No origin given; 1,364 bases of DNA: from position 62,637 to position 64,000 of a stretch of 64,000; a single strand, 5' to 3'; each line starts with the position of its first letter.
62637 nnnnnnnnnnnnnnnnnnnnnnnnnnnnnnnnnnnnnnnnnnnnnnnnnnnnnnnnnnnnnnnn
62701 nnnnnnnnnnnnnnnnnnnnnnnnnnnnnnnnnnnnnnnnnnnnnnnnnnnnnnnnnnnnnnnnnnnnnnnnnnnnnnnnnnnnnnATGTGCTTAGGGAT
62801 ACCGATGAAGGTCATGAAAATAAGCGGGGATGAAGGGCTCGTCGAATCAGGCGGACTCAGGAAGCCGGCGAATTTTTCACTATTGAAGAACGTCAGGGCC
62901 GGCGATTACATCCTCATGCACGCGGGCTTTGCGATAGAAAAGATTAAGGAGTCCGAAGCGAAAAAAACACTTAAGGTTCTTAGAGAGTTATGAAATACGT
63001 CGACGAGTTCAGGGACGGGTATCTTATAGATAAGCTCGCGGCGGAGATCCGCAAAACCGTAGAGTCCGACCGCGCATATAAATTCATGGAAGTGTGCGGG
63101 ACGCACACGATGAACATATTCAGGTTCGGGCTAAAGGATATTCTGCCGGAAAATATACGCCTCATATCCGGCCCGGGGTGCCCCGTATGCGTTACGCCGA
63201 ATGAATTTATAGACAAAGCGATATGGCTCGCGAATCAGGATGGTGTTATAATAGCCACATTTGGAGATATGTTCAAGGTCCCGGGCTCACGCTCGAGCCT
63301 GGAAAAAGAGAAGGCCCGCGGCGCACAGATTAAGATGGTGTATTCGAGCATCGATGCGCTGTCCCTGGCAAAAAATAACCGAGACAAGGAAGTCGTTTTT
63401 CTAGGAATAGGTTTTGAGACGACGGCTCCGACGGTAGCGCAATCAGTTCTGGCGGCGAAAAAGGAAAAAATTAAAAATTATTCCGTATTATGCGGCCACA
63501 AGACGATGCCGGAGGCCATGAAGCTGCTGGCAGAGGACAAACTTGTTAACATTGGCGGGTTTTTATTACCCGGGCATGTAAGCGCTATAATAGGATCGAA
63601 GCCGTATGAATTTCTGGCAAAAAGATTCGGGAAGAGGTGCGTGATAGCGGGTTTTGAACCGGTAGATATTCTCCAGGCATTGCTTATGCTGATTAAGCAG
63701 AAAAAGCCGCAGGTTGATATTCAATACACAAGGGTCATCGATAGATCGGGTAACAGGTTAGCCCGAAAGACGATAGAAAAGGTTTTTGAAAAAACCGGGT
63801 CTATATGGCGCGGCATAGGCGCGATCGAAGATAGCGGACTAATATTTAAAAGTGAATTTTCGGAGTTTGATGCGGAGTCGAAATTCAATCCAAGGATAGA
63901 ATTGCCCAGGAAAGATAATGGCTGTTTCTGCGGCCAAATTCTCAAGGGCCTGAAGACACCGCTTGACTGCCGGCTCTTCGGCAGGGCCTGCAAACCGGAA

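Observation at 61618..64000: Truncated hypF (Kae1-like domain only) next to hypC-hypD, preceded by a pdaD-agmatinase polyamine pair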

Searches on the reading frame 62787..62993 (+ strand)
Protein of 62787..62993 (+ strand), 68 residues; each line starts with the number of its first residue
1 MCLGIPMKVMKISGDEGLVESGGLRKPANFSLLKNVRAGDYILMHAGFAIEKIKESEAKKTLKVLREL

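Call 3: search_protein_families(library=pfam, proteins=[window:62787-62993:+], max_evalue=0.01)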
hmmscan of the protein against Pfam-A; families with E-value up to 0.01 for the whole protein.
window:62787-62993:+ (68 aa): 1 family
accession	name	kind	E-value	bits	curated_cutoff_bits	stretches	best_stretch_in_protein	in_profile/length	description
PF01455.23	HupF_HypC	-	3.9e-24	85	28.5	1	1-65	1-65/65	HupF/HypC family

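Call 4: search_protein_families(library=ncbifam, proteins=[window:62787-62993:+], max_evalue=0.01)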
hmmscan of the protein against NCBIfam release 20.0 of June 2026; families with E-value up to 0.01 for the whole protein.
window:62787-62993:+ (68 aa): 3 families
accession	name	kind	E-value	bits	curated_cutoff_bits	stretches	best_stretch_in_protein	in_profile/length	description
TIGR00074.1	hypC_hupF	subfamily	1.1e-21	76.5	48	1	1-68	1-68/80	HypC/HybG/HupF family hydrogenase formation chaperone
NF007712.0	PRK10409.1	equivalog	1.5e-10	41.2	136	1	1-67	1-73/90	HypC/HybG/HupF family hydrogenase formation chaperone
NF007721.0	PRK10413.1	equivalog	1.5e-09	37.6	115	1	1-67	1-74/87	hydrogenase maturation factor HybG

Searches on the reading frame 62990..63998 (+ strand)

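Call 3: search_protein_families(library=pfam, proteins=[window:62990-63998:+], max_evalue=0.01)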
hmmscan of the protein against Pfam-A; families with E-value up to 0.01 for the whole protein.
window:62990-63998:+ (336 aa): 1 family
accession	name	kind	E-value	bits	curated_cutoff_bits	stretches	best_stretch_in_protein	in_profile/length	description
PF01924.21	HypD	-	1.2e-131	439.5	25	1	13-336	3-329/351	Hydrogenase formation hypA family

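Call 4: search_protein_families(library=ncbifam, proteins=[window:62990-63998:+], max_evalue=0.01)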
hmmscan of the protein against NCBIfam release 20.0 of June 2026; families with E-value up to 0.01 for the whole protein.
window:62990-63998:+ (336 aa): 1 family
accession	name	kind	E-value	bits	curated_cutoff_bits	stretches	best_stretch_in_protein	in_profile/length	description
TIGR00075.1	hypD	equivalog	1.2e-122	409.4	192.8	1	2-336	5-345/372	hydrogenase formation protein HypD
